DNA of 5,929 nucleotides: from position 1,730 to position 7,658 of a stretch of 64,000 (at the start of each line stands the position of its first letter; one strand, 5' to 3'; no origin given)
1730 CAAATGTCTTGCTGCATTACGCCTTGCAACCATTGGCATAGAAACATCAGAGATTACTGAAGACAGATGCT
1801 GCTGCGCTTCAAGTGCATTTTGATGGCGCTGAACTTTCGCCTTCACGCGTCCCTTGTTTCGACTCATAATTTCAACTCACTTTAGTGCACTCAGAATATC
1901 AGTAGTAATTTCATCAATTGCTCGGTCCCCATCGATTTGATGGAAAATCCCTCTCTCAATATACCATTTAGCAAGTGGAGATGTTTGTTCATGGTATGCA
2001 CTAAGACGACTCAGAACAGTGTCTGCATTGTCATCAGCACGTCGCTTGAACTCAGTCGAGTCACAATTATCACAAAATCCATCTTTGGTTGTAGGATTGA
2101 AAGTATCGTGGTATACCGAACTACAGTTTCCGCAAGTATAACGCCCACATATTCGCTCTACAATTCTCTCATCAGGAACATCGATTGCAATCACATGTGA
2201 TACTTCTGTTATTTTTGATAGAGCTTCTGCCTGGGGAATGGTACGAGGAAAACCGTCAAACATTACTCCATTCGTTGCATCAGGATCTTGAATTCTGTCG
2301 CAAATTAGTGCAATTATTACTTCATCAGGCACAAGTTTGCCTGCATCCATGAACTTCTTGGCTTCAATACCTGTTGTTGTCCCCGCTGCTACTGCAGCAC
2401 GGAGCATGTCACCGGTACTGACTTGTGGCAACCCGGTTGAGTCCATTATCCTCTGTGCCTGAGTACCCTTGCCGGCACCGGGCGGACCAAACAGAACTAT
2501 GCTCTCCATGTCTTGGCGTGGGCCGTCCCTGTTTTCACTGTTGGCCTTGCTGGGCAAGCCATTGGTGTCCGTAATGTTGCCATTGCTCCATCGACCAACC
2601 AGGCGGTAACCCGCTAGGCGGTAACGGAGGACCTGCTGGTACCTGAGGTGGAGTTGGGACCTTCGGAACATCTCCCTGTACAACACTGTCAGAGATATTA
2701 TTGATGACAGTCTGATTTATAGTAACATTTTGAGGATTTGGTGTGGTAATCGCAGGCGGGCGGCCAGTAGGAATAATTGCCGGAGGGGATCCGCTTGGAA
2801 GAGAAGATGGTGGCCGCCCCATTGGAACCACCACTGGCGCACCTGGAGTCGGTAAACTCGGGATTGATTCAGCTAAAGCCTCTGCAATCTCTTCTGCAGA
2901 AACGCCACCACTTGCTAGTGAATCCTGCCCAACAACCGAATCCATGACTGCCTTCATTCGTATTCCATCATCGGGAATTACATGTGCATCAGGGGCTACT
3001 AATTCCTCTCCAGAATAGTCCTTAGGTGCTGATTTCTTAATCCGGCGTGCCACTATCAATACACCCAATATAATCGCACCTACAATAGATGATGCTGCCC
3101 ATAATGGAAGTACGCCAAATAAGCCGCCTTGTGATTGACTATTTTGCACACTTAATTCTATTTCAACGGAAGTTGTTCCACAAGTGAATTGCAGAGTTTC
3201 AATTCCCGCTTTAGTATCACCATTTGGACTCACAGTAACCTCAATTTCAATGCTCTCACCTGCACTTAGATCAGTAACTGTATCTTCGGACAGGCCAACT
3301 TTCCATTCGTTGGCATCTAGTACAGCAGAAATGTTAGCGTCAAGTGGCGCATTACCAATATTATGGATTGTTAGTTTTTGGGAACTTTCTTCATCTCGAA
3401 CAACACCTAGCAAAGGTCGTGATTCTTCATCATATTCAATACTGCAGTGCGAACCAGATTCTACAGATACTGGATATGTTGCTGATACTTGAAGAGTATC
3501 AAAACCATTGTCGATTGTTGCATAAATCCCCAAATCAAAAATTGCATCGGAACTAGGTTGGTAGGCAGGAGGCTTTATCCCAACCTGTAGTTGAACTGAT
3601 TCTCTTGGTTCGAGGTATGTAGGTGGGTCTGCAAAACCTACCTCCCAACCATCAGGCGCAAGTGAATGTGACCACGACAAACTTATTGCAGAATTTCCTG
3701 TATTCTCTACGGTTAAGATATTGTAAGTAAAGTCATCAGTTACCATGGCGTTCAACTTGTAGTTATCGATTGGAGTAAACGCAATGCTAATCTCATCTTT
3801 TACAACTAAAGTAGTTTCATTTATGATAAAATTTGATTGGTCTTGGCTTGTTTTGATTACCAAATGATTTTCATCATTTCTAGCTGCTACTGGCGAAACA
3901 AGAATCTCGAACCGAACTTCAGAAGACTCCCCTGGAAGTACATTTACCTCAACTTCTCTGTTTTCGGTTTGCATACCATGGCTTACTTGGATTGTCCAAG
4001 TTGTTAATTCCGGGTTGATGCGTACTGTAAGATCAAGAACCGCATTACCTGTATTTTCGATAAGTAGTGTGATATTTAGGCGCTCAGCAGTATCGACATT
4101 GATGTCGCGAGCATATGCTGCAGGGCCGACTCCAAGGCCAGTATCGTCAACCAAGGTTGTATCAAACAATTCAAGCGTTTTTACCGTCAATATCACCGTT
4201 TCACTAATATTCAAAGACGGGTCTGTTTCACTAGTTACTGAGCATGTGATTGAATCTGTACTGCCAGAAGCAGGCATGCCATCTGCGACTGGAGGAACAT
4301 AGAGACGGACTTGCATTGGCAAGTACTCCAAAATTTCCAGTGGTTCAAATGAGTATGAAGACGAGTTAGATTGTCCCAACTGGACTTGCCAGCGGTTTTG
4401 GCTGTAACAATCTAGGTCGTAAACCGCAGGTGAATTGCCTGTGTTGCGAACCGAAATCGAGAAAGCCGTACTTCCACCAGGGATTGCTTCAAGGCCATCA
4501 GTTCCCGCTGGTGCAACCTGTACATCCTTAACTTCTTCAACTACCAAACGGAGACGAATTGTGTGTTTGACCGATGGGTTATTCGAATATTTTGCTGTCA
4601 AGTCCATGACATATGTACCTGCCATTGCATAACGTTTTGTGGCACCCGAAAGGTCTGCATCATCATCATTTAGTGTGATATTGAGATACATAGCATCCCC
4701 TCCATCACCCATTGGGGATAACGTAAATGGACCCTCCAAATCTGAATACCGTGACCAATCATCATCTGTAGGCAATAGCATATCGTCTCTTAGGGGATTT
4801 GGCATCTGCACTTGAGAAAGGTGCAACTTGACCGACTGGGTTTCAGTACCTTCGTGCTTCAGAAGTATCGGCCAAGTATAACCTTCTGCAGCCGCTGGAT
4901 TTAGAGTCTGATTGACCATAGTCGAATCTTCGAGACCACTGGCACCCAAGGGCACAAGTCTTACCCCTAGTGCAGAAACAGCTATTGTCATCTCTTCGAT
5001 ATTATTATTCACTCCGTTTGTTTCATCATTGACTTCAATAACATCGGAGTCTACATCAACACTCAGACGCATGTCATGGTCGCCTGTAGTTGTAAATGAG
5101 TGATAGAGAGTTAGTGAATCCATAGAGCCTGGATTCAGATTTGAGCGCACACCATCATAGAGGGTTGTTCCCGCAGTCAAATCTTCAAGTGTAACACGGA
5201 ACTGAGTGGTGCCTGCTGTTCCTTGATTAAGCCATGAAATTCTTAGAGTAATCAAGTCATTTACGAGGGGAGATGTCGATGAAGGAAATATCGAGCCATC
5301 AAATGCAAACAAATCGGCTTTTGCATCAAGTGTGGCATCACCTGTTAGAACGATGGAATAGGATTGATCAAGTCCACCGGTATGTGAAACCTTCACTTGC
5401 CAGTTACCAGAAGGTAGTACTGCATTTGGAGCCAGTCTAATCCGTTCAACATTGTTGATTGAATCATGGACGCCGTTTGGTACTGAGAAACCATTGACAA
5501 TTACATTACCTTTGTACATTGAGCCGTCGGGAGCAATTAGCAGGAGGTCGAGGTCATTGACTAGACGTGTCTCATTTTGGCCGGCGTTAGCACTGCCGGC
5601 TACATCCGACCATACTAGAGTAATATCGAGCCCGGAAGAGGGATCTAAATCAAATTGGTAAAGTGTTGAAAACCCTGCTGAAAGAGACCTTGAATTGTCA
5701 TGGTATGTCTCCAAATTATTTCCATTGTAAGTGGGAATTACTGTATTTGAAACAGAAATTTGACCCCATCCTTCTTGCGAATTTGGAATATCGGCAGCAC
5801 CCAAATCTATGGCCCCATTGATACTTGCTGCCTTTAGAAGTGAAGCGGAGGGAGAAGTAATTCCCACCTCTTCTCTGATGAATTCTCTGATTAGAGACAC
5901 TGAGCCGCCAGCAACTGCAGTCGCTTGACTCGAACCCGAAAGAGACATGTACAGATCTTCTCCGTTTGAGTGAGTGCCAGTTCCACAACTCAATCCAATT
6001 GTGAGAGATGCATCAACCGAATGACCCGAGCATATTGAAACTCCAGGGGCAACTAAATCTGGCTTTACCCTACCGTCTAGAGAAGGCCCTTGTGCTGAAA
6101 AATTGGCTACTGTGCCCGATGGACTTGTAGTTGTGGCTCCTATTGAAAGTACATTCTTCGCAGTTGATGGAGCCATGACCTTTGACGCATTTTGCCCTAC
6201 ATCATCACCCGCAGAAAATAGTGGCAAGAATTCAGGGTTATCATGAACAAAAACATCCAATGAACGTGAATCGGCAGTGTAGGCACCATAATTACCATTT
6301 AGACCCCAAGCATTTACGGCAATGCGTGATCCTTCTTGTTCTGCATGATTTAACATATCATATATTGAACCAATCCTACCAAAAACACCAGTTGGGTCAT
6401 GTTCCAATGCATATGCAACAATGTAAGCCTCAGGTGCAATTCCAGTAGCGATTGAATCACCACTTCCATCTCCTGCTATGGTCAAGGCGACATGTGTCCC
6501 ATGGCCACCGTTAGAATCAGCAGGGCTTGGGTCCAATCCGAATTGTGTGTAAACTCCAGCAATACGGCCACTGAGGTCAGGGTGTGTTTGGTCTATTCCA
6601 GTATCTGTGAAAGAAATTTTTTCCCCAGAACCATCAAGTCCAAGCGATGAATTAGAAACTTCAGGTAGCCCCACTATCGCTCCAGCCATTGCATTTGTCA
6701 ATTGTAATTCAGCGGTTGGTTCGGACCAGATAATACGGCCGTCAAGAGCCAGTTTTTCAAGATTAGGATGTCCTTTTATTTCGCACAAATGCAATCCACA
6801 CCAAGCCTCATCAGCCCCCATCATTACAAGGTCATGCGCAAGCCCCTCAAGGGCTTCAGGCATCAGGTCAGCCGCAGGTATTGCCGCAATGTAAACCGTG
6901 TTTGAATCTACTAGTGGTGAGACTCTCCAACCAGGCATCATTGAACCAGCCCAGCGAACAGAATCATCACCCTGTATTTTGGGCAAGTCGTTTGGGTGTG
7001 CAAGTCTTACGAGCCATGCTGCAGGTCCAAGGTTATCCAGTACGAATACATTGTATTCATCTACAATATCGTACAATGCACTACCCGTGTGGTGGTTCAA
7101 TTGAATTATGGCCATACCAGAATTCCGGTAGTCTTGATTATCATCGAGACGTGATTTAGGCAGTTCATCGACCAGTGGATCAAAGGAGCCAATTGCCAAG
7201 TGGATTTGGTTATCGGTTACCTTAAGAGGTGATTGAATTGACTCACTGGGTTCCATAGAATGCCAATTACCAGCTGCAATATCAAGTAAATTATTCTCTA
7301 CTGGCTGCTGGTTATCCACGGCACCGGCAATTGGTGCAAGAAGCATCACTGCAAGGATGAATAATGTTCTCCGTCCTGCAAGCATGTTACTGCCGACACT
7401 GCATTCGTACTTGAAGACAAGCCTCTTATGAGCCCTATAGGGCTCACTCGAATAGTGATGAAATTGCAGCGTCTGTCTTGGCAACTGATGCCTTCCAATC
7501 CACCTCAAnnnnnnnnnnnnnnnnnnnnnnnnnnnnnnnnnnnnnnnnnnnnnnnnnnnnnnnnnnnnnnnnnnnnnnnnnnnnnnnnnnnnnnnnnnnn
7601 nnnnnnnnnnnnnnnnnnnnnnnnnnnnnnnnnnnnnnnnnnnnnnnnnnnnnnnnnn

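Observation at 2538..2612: Conserved extreme C-terminal cytoplasmic peptide shared by two unrelated giant surface proteins (copy 1, S8 protease giant)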

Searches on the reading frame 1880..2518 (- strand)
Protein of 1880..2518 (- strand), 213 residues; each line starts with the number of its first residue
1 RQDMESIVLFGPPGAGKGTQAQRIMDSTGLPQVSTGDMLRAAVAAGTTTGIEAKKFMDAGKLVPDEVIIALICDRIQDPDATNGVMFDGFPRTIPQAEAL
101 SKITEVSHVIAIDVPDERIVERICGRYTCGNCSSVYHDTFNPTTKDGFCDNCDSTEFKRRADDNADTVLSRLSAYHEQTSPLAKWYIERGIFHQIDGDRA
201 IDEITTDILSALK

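Call 49: search_protein_families(library=pfam, proteins=[window:1880-2518:-], max_evalue=0.01)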
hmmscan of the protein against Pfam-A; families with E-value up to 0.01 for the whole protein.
window:1880-2518:- (213 aa): 5 families
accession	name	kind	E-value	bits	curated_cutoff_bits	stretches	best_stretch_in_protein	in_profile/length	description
PF00406.28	ADK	-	1e-49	169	26.8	1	9-190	1-150/151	Adenylate kinase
PF13207.12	AAA_17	-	4.1e-25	89.1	27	1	10-126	1-122/136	AAA domain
PF05191.20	ADK_lid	-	2.6e-10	40.4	26.6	1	126-162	1-36/36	Adenylate kinase, active site lid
PF17213.9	Hydin_ADK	-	0.0015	19.1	27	0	62-89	168-195/196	Hydin Adenylate kinase-like domain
PF13671.12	AAA_33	-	0.0018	19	27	1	7-62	2-54/143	AAA domain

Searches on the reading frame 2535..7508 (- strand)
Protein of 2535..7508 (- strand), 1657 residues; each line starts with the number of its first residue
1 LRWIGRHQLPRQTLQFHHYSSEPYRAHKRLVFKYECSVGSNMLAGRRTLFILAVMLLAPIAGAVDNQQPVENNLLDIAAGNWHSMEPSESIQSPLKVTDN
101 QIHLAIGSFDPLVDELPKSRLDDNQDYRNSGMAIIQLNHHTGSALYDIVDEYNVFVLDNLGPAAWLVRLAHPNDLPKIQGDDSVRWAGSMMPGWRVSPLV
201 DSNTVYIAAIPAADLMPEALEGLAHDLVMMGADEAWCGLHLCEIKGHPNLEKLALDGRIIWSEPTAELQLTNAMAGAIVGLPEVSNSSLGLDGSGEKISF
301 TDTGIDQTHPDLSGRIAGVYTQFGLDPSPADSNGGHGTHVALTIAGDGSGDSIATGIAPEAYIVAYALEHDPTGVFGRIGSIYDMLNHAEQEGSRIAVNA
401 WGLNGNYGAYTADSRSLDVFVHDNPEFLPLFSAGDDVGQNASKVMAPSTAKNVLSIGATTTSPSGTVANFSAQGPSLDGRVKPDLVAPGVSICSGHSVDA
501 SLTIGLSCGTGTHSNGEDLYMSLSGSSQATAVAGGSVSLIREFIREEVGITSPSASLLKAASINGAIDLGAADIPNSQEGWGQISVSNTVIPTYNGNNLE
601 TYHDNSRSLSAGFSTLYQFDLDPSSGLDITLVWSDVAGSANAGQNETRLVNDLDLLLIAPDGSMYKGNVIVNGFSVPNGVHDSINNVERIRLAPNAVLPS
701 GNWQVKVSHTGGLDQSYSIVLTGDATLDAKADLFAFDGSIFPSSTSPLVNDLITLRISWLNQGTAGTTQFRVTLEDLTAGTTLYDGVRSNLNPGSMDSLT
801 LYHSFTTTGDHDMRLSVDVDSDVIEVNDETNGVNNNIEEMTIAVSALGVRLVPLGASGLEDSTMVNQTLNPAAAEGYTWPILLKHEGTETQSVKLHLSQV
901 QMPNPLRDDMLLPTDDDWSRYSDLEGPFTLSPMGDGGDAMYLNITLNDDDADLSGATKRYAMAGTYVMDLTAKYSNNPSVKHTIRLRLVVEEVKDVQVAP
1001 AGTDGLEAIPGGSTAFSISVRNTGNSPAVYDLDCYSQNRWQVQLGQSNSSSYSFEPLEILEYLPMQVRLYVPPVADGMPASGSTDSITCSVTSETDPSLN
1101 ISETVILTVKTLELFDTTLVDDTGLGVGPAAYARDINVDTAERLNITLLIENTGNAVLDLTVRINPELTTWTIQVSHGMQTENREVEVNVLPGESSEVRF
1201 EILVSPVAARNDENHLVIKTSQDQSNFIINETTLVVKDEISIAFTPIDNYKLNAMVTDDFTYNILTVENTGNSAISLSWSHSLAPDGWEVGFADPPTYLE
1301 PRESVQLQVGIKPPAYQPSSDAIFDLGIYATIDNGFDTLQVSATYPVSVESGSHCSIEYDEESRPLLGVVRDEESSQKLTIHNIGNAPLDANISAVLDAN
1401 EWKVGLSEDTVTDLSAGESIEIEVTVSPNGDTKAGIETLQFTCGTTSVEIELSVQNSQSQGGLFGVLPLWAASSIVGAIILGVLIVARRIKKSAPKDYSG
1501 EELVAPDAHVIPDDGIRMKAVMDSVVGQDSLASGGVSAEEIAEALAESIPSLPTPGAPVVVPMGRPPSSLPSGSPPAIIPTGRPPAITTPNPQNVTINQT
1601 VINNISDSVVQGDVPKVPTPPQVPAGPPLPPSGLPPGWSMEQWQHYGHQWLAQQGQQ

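Call 8: search_protein_families(library=pfam, proteins=[window:2535-7508:-], max_evalue=0.01)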
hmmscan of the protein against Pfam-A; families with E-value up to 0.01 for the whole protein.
window:2535-7508:- (1657 aa): 7 families
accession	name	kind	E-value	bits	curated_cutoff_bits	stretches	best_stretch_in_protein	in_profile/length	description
PF00082.27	Peptidase_S8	-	3.6e-40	138.5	21.8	1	293-582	1-288/288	Subtilase family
PF07705.17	CARDB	-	5e-12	46.3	22.7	1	744-832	12-98/101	CARDB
PF10633.15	NPCBM_assoc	-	3.1e-08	34.1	24.4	1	1372-1442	4-74/78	NPCBM-associated, NEW3 domain of alpha-galactosidase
PF22544.2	HYDIN_VesB_CFA65-like_Ig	-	4.7e-06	27.2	25.5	0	1369-1455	14-98/100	HYDIN/CFA65/VesB-like, Ig-like domain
PF22073.2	Cep192_D4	-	0.00048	20.7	35.5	0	1138-1229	16-105/112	Cep192 domain 4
PF15780.11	ASH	-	0.0021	18.7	27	0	1374-1442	24-89/98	Abnormal spindle-like microcephaly-assoc'd, ASPM-SPD-2-Hydin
PF11614.14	FixG_C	-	0.0081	16.8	25.6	0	1172-1230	50-111/119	IG-like fold at C-terminal of FixG, putative oxidoreductase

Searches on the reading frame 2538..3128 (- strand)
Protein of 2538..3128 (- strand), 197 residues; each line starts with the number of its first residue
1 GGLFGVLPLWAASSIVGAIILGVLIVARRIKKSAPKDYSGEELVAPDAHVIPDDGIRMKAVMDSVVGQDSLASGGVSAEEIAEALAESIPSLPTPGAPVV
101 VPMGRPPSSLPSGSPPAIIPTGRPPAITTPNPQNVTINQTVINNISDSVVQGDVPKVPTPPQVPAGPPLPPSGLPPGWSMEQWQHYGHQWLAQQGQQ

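Call 10: search_protein_families(library=ncbifam, proteins=[window:2538-3128:-], max_evalue=10)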
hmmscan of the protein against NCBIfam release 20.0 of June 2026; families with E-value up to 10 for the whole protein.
seq(197 aa): 1 family
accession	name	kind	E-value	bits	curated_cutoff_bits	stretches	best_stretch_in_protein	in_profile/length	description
NF033930.1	pneumo_PspA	exception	6.1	5.4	850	1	79-183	344-449/659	pneumococcal surface protein A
